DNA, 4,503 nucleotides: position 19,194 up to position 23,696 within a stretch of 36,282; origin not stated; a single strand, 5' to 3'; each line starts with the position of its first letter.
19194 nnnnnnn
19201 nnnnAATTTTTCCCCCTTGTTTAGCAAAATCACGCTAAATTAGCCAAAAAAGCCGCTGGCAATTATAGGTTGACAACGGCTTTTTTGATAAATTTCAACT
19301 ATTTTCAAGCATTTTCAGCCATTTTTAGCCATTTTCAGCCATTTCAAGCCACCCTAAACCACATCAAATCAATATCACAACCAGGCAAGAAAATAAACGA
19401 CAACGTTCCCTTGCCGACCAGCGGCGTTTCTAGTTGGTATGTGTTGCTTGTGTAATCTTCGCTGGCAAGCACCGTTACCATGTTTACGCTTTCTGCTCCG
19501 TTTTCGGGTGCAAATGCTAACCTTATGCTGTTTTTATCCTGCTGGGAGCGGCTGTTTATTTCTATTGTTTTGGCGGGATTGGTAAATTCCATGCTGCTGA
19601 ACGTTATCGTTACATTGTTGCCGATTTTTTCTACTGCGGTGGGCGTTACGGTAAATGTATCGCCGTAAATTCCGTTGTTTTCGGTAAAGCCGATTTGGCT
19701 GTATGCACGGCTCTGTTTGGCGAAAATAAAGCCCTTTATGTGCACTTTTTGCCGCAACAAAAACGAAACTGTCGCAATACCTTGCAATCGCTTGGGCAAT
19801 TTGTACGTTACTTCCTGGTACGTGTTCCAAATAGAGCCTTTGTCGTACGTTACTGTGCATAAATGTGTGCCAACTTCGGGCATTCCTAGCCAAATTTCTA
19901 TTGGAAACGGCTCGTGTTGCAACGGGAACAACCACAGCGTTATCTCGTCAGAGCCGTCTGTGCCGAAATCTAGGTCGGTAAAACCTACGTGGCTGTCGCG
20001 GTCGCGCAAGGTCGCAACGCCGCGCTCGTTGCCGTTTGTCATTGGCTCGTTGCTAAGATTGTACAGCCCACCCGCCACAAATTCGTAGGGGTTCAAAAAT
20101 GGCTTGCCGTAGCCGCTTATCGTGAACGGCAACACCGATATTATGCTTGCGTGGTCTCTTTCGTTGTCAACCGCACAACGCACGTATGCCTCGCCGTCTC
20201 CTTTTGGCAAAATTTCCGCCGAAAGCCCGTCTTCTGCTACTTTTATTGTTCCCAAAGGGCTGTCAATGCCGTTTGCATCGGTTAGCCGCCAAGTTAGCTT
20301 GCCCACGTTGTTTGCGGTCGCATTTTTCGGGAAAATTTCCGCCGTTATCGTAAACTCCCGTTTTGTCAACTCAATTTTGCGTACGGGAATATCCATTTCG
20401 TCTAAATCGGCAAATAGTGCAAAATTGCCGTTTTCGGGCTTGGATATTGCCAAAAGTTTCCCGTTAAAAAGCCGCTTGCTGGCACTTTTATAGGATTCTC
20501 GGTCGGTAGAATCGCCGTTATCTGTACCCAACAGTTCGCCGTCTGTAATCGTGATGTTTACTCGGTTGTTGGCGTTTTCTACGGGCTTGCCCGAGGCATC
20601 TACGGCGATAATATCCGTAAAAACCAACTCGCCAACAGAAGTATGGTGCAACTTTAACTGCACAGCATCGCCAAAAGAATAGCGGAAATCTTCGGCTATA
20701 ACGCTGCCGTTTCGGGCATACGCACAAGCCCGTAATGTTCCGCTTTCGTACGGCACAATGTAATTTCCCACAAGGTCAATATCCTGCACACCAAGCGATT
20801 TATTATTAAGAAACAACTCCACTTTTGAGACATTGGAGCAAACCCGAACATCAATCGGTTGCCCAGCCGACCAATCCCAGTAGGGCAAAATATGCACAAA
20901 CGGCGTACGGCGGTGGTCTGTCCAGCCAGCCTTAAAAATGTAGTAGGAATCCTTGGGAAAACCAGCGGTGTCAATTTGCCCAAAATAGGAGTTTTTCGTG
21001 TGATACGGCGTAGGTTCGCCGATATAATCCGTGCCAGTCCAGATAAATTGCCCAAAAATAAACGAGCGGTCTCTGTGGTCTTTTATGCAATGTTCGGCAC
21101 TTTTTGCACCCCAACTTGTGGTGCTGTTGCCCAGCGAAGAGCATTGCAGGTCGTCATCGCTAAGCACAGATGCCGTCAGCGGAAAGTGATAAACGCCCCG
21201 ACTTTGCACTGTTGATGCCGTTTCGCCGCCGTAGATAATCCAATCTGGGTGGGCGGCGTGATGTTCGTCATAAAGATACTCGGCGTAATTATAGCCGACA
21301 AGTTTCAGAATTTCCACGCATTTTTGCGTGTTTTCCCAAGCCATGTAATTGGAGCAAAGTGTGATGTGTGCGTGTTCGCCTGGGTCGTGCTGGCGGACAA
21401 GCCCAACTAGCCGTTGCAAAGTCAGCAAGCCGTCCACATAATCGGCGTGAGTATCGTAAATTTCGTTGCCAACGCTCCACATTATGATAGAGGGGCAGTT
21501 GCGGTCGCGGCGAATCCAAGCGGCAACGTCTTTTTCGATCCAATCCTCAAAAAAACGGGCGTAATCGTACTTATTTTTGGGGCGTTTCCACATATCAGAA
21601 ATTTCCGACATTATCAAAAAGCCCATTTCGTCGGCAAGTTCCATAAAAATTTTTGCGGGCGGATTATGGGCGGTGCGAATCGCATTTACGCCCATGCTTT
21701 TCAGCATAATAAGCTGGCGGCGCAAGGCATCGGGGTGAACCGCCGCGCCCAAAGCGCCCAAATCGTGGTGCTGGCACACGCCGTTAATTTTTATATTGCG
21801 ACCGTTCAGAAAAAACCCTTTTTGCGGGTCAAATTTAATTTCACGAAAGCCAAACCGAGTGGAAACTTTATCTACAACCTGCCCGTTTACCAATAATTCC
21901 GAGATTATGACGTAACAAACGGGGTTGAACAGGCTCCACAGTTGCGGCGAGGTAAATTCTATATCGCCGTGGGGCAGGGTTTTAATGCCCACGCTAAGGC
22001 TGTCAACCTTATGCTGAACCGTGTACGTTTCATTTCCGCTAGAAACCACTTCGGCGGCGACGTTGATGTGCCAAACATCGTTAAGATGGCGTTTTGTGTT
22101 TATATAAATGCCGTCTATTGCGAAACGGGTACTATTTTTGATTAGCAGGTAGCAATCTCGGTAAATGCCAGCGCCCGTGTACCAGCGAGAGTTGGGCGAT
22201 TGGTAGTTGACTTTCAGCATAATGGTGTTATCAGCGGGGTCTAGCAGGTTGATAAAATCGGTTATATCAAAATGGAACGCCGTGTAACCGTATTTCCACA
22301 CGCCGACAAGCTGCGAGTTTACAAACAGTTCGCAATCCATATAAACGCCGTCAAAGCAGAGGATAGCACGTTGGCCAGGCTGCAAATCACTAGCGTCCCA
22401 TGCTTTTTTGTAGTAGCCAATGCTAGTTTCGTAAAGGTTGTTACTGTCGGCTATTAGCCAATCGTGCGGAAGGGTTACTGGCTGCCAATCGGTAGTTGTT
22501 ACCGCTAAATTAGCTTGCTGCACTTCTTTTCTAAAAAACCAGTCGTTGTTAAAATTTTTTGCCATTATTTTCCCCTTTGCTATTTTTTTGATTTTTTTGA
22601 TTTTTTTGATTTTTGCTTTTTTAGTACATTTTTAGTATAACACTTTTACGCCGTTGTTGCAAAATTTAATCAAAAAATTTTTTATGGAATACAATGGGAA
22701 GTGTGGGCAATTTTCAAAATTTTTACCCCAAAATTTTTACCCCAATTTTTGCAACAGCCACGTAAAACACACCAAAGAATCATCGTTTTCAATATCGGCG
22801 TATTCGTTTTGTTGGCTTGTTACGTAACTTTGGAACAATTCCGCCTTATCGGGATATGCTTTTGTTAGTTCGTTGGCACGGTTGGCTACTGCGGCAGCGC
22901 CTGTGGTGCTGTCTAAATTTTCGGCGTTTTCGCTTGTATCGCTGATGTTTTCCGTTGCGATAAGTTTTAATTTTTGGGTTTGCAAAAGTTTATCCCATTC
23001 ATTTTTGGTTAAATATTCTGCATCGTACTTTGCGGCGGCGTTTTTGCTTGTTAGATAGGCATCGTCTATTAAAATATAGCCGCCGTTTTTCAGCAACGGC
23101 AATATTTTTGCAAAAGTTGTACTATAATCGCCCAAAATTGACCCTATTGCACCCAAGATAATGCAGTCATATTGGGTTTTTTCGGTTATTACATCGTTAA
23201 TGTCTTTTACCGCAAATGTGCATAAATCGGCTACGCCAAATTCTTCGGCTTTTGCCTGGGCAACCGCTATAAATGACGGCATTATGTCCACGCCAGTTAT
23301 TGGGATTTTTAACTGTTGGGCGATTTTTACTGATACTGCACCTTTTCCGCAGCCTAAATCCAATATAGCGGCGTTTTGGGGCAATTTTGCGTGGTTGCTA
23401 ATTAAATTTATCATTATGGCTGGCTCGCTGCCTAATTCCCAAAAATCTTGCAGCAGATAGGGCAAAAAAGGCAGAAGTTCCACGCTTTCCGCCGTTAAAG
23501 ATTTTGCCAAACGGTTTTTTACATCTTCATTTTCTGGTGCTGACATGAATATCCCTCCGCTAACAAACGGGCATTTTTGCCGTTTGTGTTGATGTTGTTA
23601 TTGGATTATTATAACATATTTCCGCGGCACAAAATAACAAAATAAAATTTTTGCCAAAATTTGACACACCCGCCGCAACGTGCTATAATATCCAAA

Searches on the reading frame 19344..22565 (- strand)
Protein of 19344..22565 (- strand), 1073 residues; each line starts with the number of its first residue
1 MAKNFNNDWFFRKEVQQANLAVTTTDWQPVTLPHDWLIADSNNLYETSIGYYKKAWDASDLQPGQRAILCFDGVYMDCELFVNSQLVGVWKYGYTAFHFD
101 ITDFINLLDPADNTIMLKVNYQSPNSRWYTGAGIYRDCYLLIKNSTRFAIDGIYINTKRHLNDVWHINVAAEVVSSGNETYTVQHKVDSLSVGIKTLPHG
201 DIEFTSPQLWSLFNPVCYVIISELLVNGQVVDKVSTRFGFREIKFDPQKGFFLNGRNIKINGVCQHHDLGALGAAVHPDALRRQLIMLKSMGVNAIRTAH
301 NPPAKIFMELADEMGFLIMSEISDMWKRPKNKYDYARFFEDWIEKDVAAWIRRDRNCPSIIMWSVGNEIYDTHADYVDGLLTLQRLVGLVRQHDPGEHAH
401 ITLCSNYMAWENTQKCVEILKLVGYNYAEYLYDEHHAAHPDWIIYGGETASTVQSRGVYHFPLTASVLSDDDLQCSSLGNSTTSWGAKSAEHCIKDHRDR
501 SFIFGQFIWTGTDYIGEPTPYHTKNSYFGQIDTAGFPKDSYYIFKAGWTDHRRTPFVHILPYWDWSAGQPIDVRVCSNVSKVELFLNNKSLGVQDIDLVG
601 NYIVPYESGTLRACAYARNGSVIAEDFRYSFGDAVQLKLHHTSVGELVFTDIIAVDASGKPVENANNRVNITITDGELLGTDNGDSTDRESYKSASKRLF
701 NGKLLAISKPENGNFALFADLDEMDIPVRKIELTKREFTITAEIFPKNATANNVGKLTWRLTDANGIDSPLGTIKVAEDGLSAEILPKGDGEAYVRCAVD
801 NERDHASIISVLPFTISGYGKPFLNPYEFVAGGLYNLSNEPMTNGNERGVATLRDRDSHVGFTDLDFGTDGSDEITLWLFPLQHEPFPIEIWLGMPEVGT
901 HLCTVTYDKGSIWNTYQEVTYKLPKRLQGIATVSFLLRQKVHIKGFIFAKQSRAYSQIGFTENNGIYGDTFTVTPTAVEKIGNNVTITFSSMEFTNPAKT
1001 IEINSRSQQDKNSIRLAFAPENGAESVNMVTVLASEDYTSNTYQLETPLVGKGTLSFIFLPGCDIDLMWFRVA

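Call 61: search_protein_families(library=pfam, proteins=[window:19344-22565:-], max_evalue=0.00001)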
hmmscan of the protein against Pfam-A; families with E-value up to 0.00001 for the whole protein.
window:19344-22565:- (1073 aa): 5 families
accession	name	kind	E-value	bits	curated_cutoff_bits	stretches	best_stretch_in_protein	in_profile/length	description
PF02836.23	Glyco_hydro_2_C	-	9.5e-23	81.2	21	1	249-391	6-156/302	Glycosyl hydrolases family 2, TIM barrel domain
PF16355.11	DUF4982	-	2.6e-18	66.2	23.9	1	568-624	1-61/61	Domain of unknown function (DUF4982)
PF18565.7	Glyco_hydro2_C5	-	4e-14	52.8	32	1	646-714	16-87/103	Glycoside hydrolase family 2 C-terminal domain 5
PF02837.24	Glyco_hydro_2_N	-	1.1e-12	48.7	28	1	30-142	49-167/169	Glycosyl hydrolases family 2, sugar binding domain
PF00703.27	Glyco_hydro_2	-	1e-09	39.6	23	1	169-241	38-109/109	Glycosyl hydrolases family 2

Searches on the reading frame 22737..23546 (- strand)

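Call 61: search_protein_families(library=pfam, proteins=[window:22737-23546:-], max_evalue=0.00001)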
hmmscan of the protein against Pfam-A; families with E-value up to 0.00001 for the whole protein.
window:22737-23546:- (269 aa): 9 families
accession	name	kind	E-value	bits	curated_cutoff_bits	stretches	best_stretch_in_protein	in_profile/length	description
PF13847.12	Methyltransf_31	-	2.7e-17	63.2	27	1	58-189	4-142/145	Methyltransferase domain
PF13649.12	Methyltransf_25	-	1.4e-14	55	27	1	61-156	1-97/97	Methyltransferase domain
PF08241.18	Methyltransf_11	-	1.4e-11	45.3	21.2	1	62-160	1-95/95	Methyltransferase domain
PF08242.18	Methyltransf_12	-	6.2e-11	43.3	30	1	62-158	1-98/98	Methyltransferase domain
PF13489.12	Methyltransf_23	-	1.2e-09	38.6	27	1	53-180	18-136/164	Methyltransferase domain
PF02353.26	CMAS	-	3.6e-07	30.2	27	1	47-172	52-176/273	Mycolic acid cyclopropane synthetase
PF05175.20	MTS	-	4.5e-07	30.1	23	1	55-130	30-103/170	Methyltransferase small domain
PF13679.12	Methyltransf_32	-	4.6e-07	30.3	27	1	48-127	16-103/143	Methyltransferase domain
PF01209.24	Ubie_methyltran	-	2.8e-06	27.3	20.1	1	57-175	47-163/233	ubiE/COQ5 methyltransferase family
